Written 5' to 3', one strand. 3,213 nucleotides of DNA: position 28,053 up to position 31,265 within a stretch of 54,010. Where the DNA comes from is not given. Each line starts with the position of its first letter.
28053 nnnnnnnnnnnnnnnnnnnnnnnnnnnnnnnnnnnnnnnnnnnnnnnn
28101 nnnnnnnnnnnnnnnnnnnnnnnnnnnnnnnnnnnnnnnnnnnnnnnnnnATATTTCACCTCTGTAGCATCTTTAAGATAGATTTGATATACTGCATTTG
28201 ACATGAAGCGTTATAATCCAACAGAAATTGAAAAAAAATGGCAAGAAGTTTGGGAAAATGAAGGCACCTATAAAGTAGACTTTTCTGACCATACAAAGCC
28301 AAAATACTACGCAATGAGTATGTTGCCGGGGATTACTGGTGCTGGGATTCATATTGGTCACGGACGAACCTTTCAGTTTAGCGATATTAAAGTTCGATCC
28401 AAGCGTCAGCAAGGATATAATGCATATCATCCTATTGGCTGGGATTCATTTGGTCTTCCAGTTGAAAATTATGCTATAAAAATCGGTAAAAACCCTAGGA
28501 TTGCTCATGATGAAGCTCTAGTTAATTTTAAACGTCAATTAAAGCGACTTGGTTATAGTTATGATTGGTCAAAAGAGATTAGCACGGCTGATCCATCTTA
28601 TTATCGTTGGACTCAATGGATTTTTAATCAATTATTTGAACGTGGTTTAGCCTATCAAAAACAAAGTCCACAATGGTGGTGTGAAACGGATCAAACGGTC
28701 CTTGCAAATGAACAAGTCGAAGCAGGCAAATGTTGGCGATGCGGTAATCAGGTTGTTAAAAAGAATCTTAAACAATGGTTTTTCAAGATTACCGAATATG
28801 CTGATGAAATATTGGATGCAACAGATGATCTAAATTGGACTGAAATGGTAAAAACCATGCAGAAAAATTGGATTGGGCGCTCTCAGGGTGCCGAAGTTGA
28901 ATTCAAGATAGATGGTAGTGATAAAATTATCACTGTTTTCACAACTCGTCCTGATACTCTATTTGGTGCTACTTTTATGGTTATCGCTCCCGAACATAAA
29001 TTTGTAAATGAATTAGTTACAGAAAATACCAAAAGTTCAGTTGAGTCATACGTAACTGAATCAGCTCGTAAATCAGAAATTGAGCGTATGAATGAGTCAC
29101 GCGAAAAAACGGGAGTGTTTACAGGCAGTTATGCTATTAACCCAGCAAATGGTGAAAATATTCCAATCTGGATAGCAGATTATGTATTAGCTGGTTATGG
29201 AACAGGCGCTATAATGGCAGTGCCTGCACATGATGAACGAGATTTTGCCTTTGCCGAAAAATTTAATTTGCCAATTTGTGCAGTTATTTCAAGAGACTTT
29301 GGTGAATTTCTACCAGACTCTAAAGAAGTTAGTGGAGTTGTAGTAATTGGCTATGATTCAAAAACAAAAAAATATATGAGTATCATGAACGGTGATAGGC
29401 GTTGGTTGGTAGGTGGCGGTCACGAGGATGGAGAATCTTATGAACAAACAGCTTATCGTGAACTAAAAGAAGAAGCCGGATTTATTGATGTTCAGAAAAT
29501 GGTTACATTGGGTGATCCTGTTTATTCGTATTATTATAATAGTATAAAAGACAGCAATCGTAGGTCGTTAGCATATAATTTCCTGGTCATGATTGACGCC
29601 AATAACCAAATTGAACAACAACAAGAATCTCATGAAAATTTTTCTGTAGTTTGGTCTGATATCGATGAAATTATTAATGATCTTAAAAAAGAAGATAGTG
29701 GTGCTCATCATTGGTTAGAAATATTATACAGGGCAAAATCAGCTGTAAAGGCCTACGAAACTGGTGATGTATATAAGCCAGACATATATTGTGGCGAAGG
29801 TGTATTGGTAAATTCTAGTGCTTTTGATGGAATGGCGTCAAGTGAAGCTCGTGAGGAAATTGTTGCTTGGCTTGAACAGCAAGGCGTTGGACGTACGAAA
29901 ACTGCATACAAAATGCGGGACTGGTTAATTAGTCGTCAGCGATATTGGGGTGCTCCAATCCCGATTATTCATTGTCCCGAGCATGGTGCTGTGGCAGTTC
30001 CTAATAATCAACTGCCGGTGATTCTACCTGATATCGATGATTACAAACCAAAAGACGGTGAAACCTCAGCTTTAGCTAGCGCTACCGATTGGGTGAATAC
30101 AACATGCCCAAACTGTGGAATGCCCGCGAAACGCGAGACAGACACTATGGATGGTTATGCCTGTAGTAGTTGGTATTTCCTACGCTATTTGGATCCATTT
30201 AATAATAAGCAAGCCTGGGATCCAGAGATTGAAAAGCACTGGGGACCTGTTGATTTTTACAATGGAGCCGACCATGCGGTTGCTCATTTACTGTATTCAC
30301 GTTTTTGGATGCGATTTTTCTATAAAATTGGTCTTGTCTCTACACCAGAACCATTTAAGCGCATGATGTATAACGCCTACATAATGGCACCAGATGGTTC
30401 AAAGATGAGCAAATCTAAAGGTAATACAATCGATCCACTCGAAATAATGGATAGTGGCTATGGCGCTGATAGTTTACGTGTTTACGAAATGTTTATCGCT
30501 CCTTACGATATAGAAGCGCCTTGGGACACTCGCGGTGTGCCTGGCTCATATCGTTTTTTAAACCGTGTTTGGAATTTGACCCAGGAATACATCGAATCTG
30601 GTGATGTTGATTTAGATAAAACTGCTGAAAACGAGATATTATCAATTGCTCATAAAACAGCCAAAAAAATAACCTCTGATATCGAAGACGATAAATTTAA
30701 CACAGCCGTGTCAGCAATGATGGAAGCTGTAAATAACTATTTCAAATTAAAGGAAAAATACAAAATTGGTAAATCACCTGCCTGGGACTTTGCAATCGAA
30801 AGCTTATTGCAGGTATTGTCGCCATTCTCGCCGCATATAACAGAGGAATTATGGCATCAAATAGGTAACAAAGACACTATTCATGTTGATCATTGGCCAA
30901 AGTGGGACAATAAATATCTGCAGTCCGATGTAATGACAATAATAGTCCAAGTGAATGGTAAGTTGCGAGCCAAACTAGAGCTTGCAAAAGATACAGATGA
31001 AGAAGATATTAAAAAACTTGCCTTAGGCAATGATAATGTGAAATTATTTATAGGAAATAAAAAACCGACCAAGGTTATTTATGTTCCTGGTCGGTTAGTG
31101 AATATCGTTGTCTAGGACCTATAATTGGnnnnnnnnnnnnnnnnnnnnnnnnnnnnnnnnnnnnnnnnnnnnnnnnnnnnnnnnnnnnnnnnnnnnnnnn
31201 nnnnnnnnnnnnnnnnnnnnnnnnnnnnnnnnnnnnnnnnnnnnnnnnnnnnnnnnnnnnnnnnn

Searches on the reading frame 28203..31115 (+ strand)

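Call 70: search_protein_families(library=pfam, proteins=[window:28203-31115:+], max_evalue=0.001)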
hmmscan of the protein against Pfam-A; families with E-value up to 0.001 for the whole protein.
window:28203-31115:+ (970 aa): 5 families
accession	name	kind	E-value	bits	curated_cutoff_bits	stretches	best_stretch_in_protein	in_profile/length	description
PF13603.12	tRNA-synt_1_2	-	2.9e-67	226.2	25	1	221-365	1-143/185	Leucyl-tRNA synthetase, editing domain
PF00133.28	tRNA-synt_1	-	8.1e-45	153.7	22.7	2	12-224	1-225/414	tRNA synthetases class I (I, L, M and V)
PF08264.19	Anticodon_1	-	7.6e-26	91.2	25.1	1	810-934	2-145/148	Anticodon-binding domain of tRNA ligase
PF09334.17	tRNA-synt_1g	-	4.3e-23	82.1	20.1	1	49-182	14-144/391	tRNA synthetases class I (M)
PF00293.34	NUDIX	-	7e-12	45.9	21.1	1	402-499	33-128/134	NUDIX domain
